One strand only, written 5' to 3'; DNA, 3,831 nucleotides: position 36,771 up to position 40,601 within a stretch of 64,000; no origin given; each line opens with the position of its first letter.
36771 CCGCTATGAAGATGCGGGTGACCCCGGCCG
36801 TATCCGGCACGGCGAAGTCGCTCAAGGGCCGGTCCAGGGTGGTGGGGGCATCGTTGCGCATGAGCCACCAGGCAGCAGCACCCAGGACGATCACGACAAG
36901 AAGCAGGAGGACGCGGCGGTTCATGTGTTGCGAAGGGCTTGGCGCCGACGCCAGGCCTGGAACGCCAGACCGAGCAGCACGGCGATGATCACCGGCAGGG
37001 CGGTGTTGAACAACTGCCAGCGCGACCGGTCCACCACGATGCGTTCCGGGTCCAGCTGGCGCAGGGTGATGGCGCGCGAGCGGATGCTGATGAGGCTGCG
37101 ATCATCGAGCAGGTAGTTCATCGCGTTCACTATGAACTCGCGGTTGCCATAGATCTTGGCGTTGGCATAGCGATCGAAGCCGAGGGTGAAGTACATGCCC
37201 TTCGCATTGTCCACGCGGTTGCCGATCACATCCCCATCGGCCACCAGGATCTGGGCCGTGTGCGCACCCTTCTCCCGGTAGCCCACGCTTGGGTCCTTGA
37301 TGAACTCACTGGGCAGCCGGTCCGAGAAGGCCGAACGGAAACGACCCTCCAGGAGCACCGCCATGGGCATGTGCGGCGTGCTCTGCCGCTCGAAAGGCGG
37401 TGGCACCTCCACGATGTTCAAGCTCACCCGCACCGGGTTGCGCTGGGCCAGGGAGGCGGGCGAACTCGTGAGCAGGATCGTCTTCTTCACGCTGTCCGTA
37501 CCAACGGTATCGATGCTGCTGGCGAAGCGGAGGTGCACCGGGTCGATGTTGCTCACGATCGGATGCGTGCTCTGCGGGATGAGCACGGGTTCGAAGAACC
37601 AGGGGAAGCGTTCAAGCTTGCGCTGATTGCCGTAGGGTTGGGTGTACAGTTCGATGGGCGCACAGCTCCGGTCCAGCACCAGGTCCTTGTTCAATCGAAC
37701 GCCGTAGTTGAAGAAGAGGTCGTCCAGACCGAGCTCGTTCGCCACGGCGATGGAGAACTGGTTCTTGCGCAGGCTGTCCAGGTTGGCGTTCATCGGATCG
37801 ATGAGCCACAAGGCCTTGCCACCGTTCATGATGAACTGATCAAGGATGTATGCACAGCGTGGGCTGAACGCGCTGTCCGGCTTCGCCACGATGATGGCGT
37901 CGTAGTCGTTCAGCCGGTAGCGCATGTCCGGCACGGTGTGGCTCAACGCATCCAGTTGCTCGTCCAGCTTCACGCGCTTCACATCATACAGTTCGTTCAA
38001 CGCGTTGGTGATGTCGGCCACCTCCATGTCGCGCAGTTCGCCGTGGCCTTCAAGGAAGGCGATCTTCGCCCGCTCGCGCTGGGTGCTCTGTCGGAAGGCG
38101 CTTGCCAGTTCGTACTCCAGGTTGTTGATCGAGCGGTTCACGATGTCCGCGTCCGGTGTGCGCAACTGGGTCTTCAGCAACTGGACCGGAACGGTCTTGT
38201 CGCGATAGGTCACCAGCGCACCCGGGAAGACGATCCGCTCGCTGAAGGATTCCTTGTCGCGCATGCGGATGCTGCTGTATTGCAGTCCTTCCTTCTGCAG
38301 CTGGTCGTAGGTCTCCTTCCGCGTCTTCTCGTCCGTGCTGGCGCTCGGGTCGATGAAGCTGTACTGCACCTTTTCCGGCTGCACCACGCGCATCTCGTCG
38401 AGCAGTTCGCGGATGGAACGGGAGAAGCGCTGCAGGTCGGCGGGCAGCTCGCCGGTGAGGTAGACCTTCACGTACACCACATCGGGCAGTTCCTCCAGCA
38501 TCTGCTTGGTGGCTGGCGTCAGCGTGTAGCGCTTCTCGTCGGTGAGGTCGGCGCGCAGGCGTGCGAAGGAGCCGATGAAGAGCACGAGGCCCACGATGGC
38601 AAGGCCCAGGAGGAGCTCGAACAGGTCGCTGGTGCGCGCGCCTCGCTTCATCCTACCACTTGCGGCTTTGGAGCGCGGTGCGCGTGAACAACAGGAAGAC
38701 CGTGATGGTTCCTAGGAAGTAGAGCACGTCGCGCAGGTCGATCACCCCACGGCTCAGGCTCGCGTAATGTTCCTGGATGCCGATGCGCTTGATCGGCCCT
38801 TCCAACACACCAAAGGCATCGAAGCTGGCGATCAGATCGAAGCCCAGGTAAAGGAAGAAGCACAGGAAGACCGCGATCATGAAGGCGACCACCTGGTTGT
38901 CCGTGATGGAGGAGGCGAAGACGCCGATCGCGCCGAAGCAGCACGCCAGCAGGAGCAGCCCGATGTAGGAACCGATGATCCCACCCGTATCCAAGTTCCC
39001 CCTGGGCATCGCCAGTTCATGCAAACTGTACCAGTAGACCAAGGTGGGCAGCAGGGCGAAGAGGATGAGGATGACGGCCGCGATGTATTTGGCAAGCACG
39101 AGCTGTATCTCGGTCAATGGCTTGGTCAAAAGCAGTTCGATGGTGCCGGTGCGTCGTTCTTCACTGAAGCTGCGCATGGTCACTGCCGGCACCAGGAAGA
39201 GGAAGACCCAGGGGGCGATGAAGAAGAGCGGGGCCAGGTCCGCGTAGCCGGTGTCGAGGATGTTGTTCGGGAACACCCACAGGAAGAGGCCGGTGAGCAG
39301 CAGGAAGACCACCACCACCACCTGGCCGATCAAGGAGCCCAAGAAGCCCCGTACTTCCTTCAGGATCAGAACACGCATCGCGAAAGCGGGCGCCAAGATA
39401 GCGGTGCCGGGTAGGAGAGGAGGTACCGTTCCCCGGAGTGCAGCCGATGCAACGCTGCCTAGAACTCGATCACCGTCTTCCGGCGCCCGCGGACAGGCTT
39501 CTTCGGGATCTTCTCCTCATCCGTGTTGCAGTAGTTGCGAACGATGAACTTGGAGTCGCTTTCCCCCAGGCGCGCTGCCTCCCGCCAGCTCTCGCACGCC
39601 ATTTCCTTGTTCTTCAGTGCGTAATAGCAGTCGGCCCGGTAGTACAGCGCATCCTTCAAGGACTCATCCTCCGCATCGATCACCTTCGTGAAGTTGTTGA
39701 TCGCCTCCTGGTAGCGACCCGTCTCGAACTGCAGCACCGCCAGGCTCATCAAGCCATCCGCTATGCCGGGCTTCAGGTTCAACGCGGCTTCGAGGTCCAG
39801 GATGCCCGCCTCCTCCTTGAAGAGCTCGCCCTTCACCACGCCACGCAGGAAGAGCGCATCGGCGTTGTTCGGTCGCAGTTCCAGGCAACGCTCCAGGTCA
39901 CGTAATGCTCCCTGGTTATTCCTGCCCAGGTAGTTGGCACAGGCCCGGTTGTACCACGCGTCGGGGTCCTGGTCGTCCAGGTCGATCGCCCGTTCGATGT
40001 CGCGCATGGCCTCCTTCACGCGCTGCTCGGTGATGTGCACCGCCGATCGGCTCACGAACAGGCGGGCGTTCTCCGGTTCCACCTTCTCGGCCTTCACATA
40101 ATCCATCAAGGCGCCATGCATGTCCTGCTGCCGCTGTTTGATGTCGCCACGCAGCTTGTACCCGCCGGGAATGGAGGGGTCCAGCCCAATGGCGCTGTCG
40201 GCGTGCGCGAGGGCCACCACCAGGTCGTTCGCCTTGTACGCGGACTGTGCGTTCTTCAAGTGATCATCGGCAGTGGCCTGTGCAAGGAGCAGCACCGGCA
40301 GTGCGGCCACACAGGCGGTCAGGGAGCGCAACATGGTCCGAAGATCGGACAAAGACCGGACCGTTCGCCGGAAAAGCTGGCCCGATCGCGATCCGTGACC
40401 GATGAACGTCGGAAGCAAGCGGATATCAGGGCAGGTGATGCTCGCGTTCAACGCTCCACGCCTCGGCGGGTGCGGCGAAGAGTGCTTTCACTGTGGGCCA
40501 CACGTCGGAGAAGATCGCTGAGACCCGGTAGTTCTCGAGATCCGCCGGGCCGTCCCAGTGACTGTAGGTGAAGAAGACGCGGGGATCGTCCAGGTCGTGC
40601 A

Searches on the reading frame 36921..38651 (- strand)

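Call 84: search_protein_families(library=pfam, proteins=[window:36921-38651:-], max_evalue=0.001)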
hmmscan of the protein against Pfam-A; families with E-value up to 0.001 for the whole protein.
window:36921-38651:- (576 aa): 2 families
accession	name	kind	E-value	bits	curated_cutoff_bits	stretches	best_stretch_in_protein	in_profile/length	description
PF09822.16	ABC_transp_aux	-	4.6e-78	262.8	34.7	1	195-510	2-288/288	ABC-type uncharacterized transport system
PF23357.1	DUF7088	-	2.5e-27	95.5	27.8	1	39-148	2-105/105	Domain of unknown function (DUF7088)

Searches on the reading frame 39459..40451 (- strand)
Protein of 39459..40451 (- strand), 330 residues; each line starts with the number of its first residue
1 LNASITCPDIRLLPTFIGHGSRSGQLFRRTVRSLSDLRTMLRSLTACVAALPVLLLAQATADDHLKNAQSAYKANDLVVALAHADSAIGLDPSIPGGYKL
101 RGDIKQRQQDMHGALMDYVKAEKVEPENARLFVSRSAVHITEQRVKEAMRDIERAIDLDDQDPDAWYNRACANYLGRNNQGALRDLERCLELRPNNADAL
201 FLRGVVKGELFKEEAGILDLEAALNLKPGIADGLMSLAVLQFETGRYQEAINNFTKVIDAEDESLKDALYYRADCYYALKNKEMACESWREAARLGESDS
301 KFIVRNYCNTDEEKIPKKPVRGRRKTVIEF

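Call 54: search_protein_families(library=pfam, proteins=[window:39459-40451:-], max_evalue=0.0001)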
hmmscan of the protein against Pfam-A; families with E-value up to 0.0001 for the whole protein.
window:39459-40451:- (330 aa): 14 families
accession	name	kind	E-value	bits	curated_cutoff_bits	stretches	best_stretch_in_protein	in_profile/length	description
PF07719.23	TPR_2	-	4.1e-22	76.9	27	1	163-196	1-34/34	Tetratricopeptide repeat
PF13371.12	TPR_9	-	1.6e-17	63.7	35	1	137-203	3-69/73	Tetratricopeptide repeat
PF00515.34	TPR_1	-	3.6e-17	61.8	27.8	1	163-196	1-34/34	Tetratricopeptide repeat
PF13414.12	TPR_11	-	1.9e-14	53.5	26.8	0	144-174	9-39/42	TPR repeat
PF13181.12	TPR_8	-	4.1e-14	51.9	25.7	0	233-260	3-30/34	Tetratricopeptide repeat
PF13431.12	TPR_17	-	1.2e-12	47.4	24.4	0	153-174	3-24/34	Tetratricopeptide repeat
PF13432.12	TPR_16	-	1.3e-12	48.3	32.7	0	237-296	3-61/65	Tetratricopeptide repeat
PF13174.12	TPR_6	-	3.4e-09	37.2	26.3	0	267-291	1-25/33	Tetratricopeptide repeat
PF13428.12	TPR_14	-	7.2e-09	35.9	23.5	0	134-170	6-42/44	Tetratricopeptide repeat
PF14559.12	TPR_19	-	1.1e-06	29.3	25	0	242-283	2-42/68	Tetratricopeptide repeat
PF12895.13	ANAPC3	-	2.1e-06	28.3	27.2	0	244-292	2-49/82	Anaphase-promoting complex, cyclosome, subunit 3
PF23914.1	TPR_CcmH_CycH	-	5.5e-06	26.7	42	0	177-258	64-148/158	Cytochrome c-type biogenesis protein H TPR domain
PF04733.20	Coatomer_E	-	6.7e-05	22.9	21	0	242-293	12-62/290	Coatomer epsilon subunit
PF25575.1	TPR_BSK1_C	-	7e-05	23.1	42.2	0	99-167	46-115/118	Serine/threonine-protein kinase BSK1-like, TPR repeats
